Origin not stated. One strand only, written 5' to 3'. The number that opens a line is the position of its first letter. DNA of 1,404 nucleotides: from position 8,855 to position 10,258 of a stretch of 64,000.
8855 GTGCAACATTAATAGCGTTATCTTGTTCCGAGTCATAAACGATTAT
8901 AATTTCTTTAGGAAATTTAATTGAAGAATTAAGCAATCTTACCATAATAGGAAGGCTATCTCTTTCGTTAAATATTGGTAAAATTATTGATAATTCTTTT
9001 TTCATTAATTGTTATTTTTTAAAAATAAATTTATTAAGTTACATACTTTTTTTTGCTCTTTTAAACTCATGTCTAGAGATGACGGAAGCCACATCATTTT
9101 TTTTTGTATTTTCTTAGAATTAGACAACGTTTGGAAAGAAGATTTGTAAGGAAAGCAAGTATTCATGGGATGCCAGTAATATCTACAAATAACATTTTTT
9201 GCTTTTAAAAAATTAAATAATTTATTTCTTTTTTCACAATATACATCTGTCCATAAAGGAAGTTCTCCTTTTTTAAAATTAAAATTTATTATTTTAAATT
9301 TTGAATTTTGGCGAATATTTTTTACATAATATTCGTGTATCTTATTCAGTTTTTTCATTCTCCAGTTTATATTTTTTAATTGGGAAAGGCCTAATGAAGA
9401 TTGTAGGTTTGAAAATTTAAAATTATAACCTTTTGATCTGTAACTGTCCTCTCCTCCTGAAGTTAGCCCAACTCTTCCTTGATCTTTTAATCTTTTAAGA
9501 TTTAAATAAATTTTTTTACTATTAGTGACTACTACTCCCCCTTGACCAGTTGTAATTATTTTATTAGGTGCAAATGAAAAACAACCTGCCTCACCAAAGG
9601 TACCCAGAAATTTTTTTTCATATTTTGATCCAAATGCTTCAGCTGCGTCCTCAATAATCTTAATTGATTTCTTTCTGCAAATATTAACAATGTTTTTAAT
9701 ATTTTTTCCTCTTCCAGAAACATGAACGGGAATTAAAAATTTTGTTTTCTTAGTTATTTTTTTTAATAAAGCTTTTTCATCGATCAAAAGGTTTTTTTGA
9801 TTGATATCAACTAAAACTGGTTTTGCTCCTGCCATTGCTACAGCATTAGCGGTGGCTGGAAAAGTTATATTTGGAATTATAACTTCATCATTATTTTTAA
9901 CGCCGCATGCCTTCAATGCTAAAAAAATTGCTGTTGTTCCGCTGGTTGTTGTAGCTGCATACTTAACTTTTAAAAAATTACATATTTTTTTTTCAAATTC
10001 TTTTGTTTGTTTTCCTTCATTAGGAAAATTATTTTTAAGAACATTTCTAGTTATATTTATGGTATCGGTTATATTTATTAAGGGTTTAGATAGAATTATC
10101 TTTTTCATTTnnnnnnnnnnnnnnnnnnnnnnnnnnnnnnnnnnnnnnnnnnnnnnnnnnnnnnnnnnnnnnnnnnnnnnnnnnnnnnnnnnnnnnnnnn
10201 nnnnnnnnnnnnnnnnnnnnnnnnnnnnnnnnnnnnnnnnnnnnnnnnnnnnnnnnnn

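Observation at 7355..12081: Unfused five-gene Arn-like operon predicted to make an N-formylated amino-sugar on a polyprenyl-phosphate carrier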

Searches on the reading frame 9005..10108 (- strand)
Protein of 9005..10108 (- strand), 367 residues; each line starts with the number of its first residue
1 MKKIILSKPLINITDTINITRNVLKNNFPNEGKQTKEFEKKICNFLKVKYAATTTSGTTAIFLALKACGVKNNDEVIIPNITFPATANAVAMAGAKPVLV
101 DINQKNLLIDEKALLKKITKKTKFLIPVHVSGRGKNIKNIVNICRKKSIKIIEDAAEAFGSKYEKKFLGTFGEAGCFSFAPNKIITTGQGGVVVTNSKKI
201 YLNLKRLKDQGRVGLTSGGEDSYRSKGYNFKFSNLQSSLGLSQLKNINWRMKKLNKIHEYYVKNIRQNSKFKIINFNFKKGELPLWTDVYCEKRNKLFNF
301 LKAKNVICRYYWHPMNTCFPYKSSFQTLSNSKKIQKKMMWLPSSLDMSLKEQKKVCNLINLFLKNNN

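Call 3: search_protein_families(library=pfam, proteins=[window:9005-10108:-], max_evalue=0.01)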
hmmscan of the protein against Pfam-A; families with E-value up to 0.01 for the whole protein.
window:9005-10108:- (367 aa): 5 families
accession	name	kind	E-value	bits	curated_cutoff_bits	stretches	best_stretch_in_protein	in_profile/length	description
PF01041.23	DegT_DnrJ_EryC1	-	4.9e-91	306.1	19.8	1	17-359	8-359/360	DegT/DnrJ/EryC1/StrS aminotransferase family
PF00155.27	Aminotran_1_2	-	8.2e-10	38.8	19.7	1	35-126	44-151/361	Aminotransferase class I and II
PF00266.25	Aminotran_5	-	1e-07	31.8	21.5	1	33-161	43-182/371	Aminotransferase class-V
PF01053.26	Cys_Met_Meta_PP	-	7.3e-05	21.9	27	1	35-155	54-174/381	Cys/Met metabolism PLP-dependent enzyme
PF01212.27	Beta_elim_lyase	-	0.00052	19.9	27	1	32-158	31-172/288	Beta-eliminating lyase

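Call 4: search_protein_families(library=ncbifam, proteins=[window:9005-10108:-], max_evalue=0.01)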
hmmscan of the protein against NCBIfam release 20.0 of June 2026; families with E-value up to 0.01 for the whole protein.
window:9005-10108:- (367 aa): 33 families (the best 25 are shown)
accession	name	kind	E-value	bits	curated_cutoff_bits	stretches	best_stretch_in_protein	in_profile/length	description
TIGR04181.1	NHT_00031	hypoth_equivalog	1.9e-74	250.7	420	1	4-344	1-359/359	LegC family aminotransferase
TIGR03588.1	PseC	equivalog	4.1e-70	236.6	423.5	1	15-360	12-377/380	UDP-4-amino-4,6-dideoxy-N-acetyl-beta-L-altrosamine transaminase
NF008687.0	PRK11706.1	equivalog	4.3e-57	193.6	375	1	4-362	2-373/375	dTDP-4-amino-4,6-dideoxygalactose transaminase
TIGR04427.1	PLP_DesI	equivalog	2.6e-48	165.1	650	1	25-364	43-384/390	dTDP-4-dehydro-6-deoxyglucose aminotransferase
NF008658.2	PRK11658.1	equivalog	1.5e-47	162.1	631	1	5-360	6-374/379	UDP-4-amino-4-deoxy-L-arabinose aminotransferase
NF011936.0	PRK15407.1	equivalog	2.5e-43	148.4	423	1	29-222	61-262/440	lipopolysaccharide biosynthesis protein RfbH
TIGR02379.1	ECA_wecE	subfamily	9.5e-43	146.4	434.85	1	8-360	6-372/376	dTDP-4-amino-4,6-dideoxy-D-glucose transaminase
NF005817.0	PRK07683.1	equivalog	6e-11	41.7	575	1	36-154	68-200/387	aminotransferase A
NF004770.0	PRK06108.1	subfamily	1.7e-09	37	422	1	44-154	92-209/396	pyridoxal phosphate-dependent aminotransferase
NF006569.0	PRK09082.1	subfamily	2.1e-08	33.7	420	1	51-152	93-200/386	methionine aminotransferase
NF004975.0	PRK06348.1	equivalog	1.6e-07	30.7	549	1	46-156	87-203/384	pyridoxal phosphate-dependent aminotransferase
NF005816.0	PRK07682.1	equivalog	4.5e-07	28.8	620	1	54-155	96-203/390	aminotransferase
NF041364.1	GntC_guanitoxin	equivalog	7.2e-07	28.4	415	1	55-127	66-140/356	guanitoxin biosynthesis PLP-dependent (S)-gamma-hydroxy-L-arginine cyclodehydratase GntC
NF006230.0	PRK08363.1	equivalog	7.3e-07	28.3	534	1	52-168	100-218/398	alanine aminotransferase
NF004621.0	PRK05957.1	equivalog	1.4e-06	27.3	498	1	52-156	92-201/389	pyridoxal phosphate-dependent aminotransferase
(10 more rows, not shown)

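Call 52: search_solved_structures(query=window:9005-10108:-, max_evalue=1e-20, show_alignments=0)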
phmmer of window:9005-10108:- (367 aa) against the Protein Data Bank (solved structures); distinct sequences matched with E-value up to 1e-20: 51.
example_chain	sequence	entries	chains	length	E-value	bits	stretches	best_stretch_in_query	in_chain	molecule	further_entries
7b0m_AAA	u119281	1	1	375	3.3e-51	177.6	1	20-264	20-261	Sugar aminotransferase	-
3bn1_A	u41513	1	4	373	6.8e-46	160.1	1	32-267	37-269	Perosamine synthetase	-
3dr7_A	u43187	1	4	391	7.9e-46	159.9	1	32-267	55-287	Putative perosamine synthetase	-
3dr4_A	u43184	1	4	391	5.4e-45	157.1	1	32-267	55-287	Putative perosamine synthetase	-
5k8b_A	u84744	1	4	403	1.5e-43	152.4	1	28-249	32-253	8-amino-3,8-dideoxy-alpha-D-manno-octulosonate transaminase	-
7b0d_A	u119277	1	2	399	2e-42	148.7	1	21-364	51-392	Glutamine--scyllo-inositol transaminase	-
8vr3_A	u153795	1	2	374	4.4e-42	147.6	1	6-260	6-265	DegT/DnrJ/EryC1/StrS aminotransferase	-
8vr5_A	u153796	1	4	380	5.2e-42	147.3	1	6-260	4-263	DegT/DnrJ/EryC1/StrS aminotransferase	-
1o61_A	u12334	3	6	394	1.1e-41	146.2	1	19-359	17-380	aminotransferase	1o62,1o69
7kz3_A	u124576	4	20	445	1e-40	143.1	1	17-360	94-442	Aminotransferase class I/II-fold pyridoxal phosphate-dependent enzyme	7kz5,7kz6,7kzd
4ztc_A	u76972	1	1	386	3.2e-40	141.5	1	19-359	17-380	Aminotransferase homolog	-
2fn6_A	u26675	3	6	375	6.8e-40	140.4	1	1-349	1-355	AMINOTRANSFERASE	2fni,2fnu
7n63_A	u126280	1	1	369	3.3e-39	138.1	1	20-366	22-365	Putative aminotransferase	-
3frk_A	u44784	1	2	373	1e-38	136.5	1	23-361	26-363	QdtB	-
2c7t_A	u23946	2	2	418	1.1e-38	136.3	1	23-247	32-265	GLUTAMINE-2-DEOXY-SCYLLO-INOSOSE AMINOTRANSFERASE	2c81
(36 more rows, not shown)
